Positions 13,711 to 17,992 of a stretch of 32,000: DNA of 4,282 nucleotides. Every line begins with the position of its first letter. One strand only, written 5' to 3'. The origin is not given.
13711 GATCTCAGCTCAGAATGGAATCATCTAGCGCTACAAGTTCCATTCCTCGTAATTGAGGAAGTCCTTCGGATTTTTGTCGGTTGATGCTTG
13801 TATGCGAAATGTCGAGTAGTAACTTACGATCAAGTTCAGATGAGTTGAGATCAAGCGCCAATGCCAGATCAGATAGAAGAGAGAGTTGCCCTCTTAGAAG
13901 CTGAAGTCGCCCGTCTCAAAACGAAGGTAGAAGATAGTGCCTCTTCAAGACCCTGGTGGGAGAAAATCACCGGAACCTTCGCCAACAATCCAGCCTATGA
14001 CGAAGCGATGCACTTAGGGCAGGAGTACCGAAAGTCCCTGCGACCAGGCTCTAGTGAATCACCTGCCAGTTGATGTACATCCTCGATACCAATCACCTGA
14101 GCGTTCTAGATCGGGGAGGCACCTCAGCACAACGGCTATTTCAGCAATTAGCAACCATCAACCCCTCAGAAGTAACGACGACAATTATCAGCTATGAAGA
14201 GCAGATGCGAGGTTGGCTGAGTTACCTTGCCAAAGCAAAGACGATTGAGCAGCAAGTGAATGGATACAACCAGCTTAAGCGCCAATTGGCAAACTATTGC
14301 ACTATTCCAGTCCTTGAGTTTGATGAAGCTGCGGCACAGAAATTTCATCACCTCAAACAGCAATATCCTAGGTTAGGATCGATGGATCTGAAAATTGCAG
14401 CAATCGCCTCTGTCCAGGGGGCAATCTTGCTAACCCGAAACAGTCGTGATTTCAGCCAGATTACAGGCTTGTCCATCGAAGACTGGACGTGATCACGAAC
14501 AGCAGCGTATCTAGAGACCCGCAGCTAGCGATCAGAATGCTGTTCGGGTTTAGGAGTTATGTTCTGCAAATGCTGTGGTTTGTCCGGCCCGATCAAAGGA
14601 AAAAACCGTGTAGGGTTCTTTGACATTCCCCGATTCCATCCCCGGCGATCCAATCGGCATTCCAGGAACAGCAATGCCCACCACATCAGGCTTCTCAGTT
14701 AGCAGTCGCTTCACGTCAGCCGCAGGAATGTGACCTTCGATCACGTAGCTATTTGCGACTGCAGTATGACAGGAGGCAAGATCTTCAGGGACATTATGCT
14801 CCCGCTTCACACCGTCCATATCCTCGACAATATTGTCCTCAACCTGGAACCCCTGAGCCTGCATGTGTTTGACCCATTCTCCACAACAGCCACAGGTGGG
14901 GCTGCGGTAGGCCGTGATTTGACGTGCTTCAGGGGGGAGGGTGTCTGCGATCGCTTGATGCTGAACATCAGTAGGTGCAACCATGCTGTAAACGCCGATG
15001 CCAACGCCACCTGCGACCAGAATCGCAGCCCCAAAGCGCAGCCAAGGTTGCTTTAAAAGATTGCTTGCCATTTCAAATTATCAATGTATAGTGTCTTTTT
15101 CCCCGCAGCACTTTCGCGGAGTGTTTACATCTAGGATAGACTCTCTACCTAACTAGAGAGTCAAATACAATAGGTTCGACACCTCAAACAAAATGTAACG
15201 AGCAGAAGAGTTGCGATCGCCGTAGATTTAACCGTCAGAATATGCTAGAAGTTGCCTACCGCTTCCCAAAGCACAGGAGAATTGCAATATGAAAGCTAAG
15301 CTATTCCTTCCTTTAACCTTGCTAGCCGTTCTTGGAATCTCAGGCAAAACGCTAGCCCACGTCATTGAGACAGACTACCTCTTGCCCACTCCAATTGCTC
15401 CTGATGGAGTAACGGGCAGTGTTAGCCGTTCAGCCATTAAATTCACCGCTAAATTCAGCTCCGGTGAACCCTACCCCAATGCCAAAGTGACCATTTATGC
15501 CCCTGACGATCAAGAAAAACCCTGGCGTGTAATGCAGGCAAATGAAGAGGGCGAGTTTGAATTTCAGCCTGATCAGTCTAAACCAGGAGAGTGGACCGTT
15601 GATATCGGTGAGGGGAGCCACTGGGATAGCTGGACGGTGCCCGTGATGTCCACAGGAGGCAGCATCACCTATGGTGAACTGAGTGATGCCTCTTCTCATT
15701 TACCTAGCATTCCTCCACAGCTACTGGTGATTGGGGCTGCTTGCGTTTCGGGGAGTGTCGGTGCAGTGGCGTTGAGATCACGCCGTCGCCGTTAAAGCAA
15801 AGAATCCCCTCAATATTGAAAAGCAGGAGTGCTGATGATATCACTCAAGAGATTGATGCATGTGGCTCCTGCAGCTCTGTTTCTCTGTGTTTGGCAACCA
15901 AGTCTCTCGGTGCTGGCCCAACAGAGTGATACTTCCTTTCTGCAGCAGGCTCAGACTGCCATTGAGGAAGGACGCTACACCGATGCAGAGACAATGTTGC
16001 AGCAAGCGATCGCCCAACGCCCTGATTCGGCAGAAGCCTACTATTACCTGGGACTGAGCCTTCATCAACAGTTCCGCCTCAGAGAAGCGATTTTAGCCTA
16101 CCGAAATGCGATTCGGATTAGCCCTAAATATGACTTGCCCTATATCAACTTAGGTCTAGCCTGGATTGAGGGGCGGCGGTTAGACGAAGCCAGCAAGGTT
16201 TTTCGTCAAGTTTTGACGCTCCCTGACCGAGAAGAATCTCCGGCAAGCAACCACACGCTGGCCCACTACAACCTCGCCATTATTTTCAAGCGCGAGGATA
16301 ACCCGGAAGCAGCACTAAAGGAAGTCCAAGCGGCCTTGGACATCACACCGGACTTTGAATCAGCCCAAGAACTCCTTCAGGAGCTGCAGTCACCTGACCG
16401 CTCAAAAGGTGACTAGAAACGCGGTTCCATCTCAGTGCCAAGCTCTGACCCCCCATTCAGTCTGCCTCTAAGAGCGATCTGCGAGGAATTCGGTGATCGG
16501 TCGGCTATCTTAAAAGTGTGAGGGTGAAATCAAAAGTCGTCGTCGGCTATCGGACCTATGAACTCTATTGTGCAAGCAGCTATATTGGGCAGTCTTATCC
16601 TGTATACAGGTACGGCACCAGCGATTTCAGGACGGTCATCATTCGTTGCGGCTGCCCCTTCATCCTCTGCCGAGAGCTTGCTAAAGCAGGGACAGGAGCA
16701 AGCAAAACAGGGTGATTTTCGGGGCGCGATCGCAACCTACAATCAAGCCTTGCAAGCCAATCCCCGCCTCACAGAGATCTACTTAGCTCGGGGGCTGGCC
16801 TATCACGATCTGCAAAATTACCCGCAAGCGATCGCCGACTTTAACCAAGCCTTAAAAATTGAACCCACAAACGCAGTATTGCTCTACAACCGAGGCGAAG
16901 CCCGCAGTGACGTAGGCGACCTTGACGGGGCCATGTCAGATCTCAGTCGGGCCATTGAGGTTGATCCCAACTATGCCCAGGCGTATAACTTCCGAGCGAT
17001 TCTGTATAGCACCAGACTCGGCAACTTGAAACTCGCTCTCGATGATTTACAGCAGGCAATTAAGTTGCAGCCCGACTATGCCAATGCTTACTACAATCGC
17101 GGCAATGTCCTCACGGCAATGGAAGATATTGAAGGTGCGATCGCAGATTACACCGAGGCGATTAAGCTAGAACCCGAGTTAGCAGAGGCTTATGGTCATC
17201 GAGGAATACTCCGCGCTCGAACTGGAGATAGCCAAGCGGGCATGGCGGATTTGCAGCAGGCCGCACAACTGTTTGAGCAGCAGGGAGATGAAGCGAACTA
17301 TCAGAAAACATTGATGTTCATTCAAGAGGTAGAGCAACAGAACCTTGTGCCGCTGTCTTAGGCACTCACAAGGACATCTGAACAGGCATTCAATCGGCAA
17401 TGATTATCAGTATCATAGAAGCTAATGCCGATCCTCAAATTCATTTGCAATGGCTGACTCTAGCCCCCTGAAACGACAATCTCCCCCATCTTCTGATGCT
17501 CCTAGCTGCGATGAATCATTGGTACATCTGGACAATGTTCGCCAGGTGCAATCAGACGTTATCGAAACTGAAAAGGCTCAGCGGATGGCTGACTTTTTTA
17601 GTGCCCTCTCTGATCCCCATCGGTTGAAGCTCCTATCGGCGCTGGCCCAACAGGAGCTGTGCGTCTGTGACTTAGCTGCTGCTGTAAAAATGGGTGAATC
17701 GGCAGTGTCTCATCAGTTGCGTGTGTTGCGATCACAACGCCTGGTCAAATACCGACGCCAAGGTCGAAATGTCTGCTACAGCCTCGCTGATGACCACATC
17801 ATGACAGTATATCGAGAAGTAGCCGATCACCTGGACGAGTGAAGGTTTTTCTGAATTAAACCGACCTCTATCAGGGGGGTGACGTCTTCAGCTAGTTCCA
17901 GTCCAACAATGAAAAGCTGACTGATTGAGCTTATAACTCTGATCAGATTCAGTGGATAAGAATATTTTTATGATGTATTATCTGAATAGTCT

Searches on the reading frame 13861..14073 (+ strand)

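Call 7: search_protein_families(library=pfam, proteins=[window:13861-14073:+])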
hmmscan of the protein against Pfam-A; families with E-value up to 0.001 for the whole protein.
window:13861-14073:+ (70 aa): 1 family
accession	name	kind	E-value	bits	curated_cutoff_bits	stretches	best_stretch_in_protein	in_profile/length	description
PF06698.16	DUF1192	-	6.8e-05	23.3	25.5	1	3-30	23-50/58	Protein of unknown function (DUF1192)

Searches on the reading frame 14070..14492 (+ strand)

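Call 7: search_protein_families(library=pfam, proteins=[window:14070-14492:+])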
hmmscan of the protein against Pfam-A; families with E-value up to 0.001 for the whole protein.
window:14070-14492:+ (140 aa): 1 family
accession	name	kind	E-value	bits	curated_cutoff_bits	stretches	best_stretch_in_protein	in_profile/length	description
PF01850.27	PIN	-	1.4e-08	35.8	23.6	1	3-132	1-118/120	PIN domain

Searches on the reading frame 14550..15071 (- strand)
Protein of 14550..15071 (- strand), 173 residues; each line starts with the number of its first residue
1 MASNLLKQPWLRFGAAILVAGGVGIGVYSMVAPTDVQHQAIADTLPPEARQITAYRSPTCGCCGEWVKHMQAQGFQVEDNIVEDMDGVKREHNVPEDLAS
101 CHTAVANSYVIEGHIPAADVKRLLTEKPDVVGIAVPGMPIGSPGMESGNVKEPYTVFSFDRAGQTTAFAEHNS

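Call 7: search_protein_families(library=pfam, proteins=[window:14550-15071:-])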
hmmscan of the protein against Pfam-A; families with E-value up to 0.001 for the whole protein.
window:14550-15071:- (173 aa): 1 family
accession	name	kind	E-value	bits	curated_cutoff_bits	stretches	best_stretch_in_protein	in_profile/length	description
PF04214.18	DUF411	-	7.2e-27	93.3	27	1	98-145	1-48/48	Protein of unknown function, DUF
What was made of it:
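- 14550..15071 (-): DUF411 (CopG-like) gene, the target of site D. Call 7.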

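Call 73: search_protein_families(library=ncbifam, proteins=[window:14550-15071:-], max_evalue=1e-8)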
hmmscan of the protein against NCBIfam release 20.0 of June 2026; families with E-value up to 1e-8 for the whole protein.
window:14550-15071:- (173 aa): 0 families

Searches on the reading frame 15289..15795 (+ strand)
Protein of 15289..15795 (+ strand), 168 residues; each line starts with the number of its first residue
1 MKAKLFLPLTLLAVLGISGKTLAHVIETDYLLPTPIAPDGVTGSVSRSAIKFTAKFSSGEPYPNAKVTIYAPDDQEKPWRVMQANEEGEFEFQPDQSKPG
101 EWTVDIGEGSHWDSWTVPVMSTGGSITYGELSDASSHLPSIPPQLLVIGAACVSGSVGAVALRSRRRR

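Call 7: search_protein_families(library=pfam, proteins=[window:15289-15795:+])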
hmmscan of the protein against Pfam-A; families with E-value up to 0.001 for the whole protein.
window:15289-15795:+ (168 aa): 0 families

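Call 10: search_protein_families(library=pfam, proteins=[window:15289-15795:+], max_evalue=0.1)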
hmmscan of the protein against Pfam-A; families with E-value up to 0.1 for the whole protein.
window:15289-15795:+ (168 aa): 5 families
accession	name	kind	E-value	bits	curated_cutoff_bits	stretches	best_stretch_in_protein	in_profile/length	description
PF13620.12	CarboxypepD_reg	-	0.0028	18.4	32.3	1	57-106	9-54/82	Carboxypeptidase regulatory-like domain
PF10670.15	DUF4198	-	0.01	16.4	34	1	57-105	155-204/209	Domain of unknown function (DUF4198)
PF01060.29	TTR-52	-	0.051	14.6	24.9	1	59-96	8-47/79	Transthyretin-like family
PF11974.14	bMG3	-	0.089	13.2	34.9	0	52-98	18-62/103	Bacterial alpha-2-macroglobulin MG3 domain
PF02369.22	Big_1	-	0.093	13.3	34.9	0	47-105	18-77/93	Bacterial Ig-like domain (group 1)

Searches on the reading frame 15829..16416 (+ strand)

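Call 7: search_protein_families(library=pfam, proteins=[window:15829-16416:+])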
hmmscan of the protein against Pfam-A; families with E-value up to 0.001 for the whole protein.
window:15829-16416:+ (195 aa): 18 families
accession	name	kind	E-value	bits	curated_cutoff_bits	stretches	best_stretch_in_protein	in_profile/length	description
PF07719.23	TPR_2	-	1.3e-20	72.2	27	1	68-101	1-34/34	Tetratricopeptide repeat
PF13414.12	TPR_11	-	2e-18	66.2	26.8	2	46-81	6-41/42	TPR repeat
PF00515.34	TPR_1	-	4.7e-18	64.6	27.8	1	68-101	1-34/34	Tetratricopeptide repeat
PF13432.12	TPR_16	-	4.9e-17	62.5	32.7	1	38-101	1-64/65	Tetratricopeptide repeat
PF14559.12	TPR_19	-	4.9e-15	56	25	2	44-86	1-43/68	Tetratricopeptide repeat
PF13181.12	TPR_8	-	6.4e-15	54.4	25.7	0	68-101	1-34/34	Tetratricopeptide repeat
PF13428.12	TPR_14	-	3.2e-11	43.2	23.5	1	38-75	5-42/44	Tetratricopeptide repeat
PF13174.12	TPR_6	-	3.4e-10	40.3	26.3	0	36-67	2-33/33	Tetratricopeptide repeat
PF13424.12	TPR_12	-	8.2e-10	39.2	30.1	1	38-99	7-76/77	Tetratricopeptide repeat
PF13431.12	TPR_17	-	2.5e-09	37.1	24.4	0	57-81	2-26/34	Tetratricopeptide repeat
PF24575.1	TPR_Slam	-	3.3e-08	34.3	35.2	0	33-79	44-92/104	Surface lipoprotein assembly modifier, N-terminal TPR repeats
PF13176.12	TPR_7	-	8.4e-08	32.2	27.9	0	39-66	4-31/36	Tetratricopeptide repeat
PF25063.1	ARM_TT21_C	-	2.3e-07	31.3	35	1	30-130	91-192/209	Tetratricopeptide repeat protein 21 C-terminal ARM domain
PF13374.12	TPR_10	-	3.1e-06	27.5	27.5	0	68-97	2-31/42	Tetratricopeptide repeat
PF17874.7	TPR_MalT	-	0.00011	22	45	1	40-182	7-161/336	MalT-like TPR region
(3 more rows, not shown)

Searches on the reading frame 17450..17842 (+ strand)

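Call 7: search_protein_families(library=pfam, proteins=[window:17450-17842:+])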
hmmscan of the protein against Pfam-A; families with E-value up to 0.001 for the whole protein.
window:17450-17842:+ (130 aa): 3 families
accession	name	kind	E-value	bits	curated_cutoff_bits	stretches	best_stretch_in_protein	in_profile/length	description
PF01022.26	HTH_5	-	7e-18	64.7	22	1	55-101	1-47/47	Bacterial regulatory protein, arsR family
PF12840.13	HTH_20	-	6.9e-06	26.4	27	1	53-101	1-50/51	Helix-turn-helix domain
PF25212.1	HVO_A0114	-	8.1e-05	22.8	27.6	1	43-108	10-75/84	HVO_A0114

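Call 73: search_protein_families(library=ncbifam, proteins=[window:17450-17842:+], max_evalue=1e-8)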
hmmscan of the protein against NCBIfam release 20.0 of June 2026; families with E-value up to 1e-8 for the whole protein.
window:17450-17842:+ (130 aa): 7 families
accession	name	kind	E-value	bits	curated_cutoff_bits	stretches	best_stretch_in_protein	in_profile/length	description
NF033788.1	HTH_metalloreg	subfamily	2.2e-29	101.1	55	1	46-119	1-75/77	metalloregulator ArsR/SmtB family transcription factor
NF041413.1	ArsR_Rv2640c_fam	equivalog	1.5e-14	54.4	155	1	33-119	19-108/118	Rv2640c family ArsR-like transcriptional regulator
NF033789.1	repress_SdpR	subfamily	2.5e-14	52.9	100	1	50-113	2-65/79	autorepressor SdpR family transcription factor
NF040642.1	sulf_sens_BigR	equivalog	7.8e-13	48.3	155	1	41-117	5-81/95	sulfite-sensing transcriptional repressor BigR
NF045707.1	Dbac_1936_reg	equivalog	7.7e-12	45.1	115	1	42-124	3-85/99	ArsR/SmtB-type metalloregulator TsoR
NF047906.1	CdPbTransRegCmtR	equivalog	2.5e-11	43.4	150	1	41-124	6-89/104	Cd(II)/Pb(II)-sensing metalloregulatory transcriptional regulator CmtR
NF007528.0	PRK10141.1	subfamily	1.8e-10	40.7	97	1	48-117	8-77/117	metalloregulator ArsR/SmtB family transcription factor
